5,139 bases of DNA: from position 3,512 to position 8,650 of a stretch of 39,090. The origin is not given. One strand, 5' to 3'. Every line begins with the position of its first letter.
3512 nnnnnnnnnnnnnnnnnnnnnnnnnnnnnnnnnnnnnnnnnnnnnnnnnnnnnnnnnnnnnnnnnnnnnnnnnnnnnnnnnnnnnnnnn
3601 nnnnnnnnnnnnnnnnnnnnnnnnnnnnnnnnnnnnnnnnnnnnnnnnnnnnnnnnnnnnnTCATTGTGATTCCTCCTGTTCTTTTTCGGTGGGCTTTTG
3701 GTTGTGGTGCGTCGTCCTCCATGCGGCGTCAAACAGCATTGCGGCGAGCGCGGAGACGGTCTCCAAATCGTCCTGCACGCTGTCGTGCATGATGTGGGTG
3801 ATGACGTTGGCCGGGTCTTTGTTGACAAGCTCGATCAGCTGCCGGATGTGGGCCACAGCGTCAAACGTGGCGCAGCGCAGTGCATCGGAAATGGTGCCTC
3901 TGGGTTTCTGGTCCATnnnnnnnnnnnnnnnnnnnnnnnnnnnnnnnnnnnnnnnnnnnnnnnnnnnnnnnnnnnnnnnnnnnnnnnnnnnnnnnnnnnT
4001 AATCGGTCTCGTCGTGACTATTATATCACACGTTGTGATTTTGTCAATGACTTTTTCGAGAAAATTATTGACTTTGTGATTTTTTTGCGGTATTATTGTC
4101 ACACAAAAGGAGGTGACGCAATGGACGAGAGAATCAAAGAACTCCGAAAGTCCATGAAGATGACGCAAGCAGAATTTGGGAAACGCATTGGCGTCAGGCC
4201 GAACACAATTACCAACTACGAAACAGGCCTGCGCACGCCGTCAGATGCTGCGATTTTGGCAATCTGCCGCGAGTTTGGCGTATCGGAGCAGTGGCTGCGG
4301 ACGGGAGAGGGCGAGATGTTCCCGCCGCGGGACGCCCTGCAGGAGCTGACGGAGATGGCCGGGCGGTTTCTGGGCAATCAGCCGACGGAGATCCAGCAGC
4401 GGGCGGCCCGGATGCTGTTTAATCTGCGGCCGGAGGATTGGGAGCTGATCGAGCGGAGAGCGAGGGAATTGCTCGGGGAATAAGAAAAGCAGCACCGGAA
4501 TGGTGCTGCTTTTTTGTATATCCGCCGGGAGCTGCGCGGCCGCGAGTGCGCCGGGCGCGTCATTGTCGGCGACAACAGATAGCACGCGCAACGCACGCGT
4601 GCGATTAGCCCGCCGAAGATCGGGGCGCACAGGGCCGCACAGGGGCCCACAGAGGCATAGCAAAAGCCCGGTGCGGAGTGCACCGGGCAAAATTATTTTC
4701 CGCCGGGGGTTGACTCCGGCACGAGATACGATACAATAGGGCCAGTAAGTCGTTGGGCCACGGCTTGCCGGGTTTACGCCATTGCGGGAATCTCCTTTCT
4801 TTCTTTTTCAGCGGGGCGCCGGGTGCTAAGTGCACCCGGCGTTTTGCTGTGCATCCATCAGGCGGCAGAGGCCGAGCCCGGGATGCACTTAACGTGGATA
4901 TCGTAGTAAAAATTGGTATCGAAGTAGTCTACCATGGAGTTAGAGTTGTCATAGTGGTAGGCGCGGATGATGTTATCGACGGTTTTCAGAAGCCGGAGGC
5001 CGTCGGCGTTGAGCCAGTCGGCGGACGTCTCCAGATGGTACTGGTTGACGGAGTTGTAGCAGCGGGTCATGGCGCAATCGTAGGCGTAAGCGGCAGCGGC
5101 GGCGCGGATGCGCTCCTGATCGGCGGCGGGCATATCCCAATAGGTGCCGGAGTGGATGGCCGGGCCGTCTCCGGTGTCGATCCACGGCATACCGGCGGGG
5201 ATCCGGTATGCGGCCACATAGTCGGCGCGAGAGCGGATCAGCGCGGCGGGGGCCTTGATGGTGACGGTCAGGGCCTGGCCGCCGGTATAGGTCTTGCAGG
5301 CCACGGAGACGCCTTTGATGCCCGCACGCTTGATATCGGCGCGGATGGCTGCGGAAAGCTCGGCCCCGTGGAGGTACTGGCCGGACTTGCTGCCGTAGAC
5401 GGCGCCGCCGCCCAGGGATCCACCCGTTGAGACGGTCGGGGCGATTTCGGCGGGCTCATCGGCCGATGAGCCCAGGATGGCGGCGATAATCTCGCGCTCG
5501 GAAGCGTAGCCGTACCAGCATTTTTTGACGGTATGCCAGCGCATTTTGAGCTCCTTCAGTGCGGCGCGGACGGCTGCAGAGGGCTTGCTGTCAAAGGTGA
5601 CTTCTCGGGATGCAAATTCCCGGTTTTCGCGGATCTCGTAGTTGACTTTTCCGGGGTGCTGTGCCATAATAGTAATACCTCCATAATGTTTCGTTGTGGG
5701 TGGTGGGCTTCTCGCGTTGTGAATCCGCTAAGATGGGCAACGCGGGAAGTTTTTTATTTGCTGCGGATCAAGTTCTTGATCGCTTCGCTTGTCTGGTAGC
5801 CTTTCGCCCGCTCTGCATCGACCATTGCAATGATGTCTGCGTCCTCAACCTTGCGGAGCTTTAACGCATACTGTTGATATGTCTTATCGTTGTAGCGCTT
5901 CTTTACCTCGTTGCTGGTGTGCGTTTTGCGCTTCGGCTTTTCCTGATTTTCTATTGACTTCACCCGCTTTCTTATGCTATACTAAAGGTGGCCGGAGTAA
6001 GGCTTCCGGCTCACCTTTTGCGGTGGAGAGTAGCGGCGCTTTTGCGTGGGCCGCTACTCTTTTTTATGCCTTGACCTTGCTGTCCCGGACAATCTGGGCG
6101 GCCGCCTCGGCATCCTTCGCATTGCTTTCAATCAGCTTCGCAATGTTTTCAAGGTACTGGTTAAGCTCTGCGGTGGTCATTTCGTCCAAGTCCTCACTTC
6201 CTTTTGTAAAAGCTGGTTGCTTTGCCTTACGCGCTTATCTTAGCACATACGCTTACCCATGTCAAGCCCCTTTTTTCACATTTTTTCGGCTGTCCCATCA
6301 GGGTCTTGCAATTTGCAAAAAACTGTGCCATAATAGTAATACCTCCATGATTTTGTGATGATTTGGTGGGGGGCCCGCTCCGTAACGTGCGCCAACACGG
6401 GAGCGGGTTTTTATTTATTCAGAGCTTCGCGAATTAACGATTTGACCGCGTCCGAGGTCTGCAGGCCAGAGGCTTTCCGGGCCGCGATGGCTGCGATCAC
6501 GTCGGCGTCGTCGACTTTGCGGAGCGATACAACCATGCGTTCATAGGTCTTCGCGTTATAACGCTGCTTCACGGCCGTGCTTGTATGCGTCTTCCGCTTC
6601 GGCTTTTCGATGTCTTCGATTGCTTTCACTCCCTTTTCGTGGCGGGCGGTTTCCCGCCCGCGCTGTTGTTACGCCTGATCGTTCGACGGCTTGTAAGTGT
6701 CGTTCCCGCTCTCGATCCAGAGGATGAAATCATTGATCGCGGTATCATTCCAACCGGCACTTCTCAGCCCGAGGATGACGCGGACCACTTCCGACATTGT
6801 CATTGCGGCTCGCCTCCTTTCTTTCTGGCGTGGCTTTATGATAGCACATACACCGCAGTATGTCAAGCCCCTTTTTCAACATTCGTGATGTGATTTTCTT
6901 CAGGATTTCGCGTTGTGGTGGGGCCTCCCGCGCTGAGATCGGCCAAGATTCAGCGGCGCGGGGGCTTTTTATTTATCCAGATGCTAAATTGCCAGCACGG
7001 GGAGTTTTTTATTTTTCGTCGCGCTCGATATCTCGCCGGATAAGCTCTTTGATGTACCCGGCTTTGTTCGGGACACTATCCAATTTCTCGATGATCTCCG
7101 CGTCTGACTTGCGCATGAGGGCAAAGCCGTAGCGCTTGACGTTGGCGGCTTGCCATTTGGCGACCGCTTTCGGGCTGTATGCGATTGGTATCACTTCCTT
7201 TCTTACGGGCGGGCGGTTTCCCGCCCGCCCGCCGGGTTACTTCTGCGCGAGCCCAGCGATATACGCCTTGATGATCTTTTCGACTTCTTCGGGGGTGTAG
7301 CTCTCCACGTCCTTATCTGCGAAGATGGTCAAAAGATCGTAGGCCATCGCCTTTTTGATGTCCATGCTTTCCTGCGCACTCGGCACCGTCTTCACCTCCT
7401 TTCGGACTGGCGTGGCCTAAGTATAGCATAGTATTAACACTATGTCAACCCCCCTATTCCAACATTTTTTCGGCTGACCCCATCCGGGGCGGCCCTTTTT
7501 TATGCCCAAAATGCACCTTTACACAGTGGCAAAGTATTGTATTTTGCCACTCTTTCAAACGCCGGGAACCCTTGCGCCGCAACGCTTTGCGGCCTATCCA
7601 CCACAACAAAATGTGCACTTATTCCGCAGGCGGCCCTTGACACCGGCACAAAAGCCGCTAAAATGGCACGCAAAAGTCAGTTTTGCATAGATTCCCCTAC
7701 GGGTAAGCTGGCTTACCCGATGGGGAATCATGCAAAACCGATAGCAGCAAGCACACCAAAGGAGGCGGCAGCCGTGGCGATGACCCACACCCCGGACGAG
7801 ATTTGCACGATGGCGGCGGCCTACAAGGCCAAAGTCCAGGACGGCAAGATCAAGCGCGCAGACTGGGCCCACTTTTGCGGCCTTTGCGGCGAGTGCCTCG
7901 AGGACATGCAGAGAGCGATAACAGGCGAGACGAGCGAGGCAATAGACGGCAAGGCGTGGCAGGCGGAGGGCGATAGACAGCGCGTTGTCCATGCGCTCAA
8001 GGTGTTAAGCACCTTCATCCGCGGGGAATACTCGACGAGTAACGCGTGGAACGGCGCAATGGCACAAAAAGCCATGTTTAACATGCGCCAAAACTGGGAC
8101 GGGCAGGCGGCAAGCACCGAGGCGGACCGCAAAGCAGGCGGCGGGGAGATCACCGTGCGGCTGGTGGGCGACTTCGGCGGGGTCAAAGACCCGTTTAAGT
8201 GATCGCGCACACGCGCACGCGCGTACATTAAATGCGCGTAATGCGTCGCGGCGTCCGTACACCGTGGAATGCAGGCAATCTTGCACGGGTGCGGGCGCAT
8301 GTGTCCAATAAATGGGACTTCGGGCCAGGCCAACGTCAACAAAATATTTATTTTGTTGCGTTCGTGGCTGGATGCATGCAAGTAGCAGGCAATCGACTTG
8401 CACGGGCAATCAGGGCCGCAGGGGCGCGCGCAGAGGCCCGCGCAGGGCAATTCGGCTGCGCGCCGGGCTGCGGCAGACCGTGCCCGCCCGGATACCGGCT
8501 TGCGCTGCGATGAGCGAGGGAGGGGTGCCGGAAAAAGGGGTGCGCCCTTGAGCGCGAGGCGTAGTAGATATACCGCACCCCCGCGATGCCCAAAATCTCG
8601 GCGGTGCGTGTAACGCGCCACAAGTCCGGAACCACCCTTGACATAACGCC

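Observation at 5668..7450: Three tandem, diverged cassettes: strong promoter, micro-protein gene, conserved hairpin, RHH protein gene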

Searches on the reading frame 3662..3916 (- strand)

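Call 59: search_protein_families(library=pfam, max_evalue=1, proteins=[window:3662-3916:-])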
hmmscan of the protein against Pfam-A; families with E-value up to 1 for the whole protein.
window:3662-3916:- (84 aa): 2 families
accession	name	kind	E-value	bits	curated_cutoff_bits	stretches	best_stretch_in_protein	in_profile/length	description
PF14019.11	DUF4235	-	0.027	14.9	27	1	55-81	13-39/77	Protein of unknown function (DUF4235)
PF25568.1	AAA_lid_At3g28540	-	0.042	14.2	27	1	22-54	23-55/75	At3g28540-like, AAA+ ATPase lid domain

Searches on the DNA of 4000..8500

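Call 42: search_rna_families(source=window, start=4000, end=8500, threshold=evalue, max_evalue=1)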
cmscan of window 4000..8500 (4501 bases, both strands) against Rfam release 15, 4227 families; matches with E-value up to 1: 3.
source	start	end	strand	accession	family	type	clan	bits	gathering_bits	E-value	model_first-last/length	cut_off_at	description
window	6885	6969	+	RF02589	Spy779816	Gene; sRNA;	-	27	67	0.22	1-88/88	no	S. pyogenes small RNA 779816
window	7669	7749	-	RF00245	mir-19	Gene; miRNA;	CL00110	25.8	50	0.1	1-79/79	no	mir-19 microRNA precursor family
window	4658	4726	-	RF02837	anti-hemB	Gene; sRNA;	-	19.4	49.5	0.36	1-81/81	no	Burkholderia RNA 7 (anti-hemB)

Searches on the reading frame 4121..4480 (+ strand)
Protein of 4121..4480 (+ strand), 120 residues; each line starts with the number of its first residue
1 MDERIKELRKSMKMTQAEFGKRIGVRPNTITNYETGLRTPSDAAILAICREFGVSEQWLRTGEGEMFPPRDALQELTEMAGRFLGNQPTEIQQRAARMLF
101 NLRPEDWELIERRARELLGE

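Call 59: search_protein_families(library=pfam, max_evalue=1, proteins=[window:4121-4480:+])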
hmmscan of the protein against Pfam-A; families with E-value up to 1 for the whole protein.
seq(120 aa): 10 families
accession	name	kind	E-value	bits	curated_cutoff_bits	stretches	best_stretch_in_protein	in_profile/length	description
PF01381.28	HTH_3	-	2.7e-16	59.8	23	1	5-59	1-55/55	Helix-turn-helix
PF12844.13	HTH_19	-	3.9e-13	49.5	30.2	1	3-65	2-64/64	Helix-turn-helix domain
PF13560.12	HTH_31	-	2.8e-10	40.8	27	1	4-56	5-58/64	Helix-turn-helix domain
PF13443.12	HTH_26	-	5.2e-06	27.1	22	1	4-55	1-53/63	Cro/C1-type HTH DNA-binding domain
PF22495.2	HTH_92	-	0.00022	20.9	27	1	6-46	1-41/45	RsaL-like HTH domain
PF17762.8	HTH_ParB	-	0.0042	17.7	22.6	1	5-33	12-40/102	ParB HTH domain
PF07022.19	Phage_CI_repr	-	0.0047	17.7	22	1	5-67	3-65/65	Bacteriophage CI repressor helix-turn-helix domain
PF24852.1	DUF7726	-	0.006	17.1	26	1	4-33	13-42/73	Domain of unknown function (DUF7726)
PF15731.11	MqsA_antitoxin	-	0.054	14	30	1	3-45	72-114/131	Antitoxin component of bacterial toxin-antitoxin system, MqsA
PF20432.4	Xre-like-HTH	-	0.13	13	25.8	0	6-32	16-42/63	Antitoxin Xre-like helix-turn-helix domain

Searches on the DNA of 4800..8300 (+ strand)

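Call 7: search_dna_similar(query=window:4800-8300:+, collection=phages, mode=distant, max_rows=20)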
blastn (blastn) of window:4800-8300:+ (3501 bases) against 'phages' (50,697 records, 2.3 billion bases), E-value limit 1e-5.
No match.

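Call 65: search_rna_families(sources=[L009, L014, L017, L018, L025, L068, L034, L047], threshold=evalue, max_evalue=0.1)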
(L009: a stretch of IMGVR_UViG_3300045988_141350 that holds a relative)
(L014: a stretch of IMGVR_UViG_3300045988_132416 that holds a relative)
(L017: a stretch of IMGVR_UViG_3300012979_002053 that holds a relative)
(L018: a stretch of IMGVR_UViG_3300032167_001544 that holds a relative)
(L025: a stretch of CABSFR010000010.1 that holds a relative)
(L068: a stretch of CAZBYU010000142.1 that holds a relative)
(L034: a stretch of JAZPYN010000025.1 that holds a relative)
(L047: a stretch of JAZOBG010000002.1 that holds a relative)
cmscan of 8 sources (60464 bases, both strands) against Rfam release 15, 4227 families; matches with E-value up to 0.1: 2.
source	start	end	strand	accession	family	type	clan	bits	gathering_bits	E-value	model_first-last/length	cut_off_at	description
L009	4530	4581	-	RF00668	mir-302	Gene; miRNA;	CL00096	37.6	55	0.00079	1-68/68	no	mir-302 microRNA precursor family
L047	6834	6887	+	RF00023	tmRNA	Gene;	CL00001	19.1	47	0.001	1-374/374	no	transfer-messenger RNA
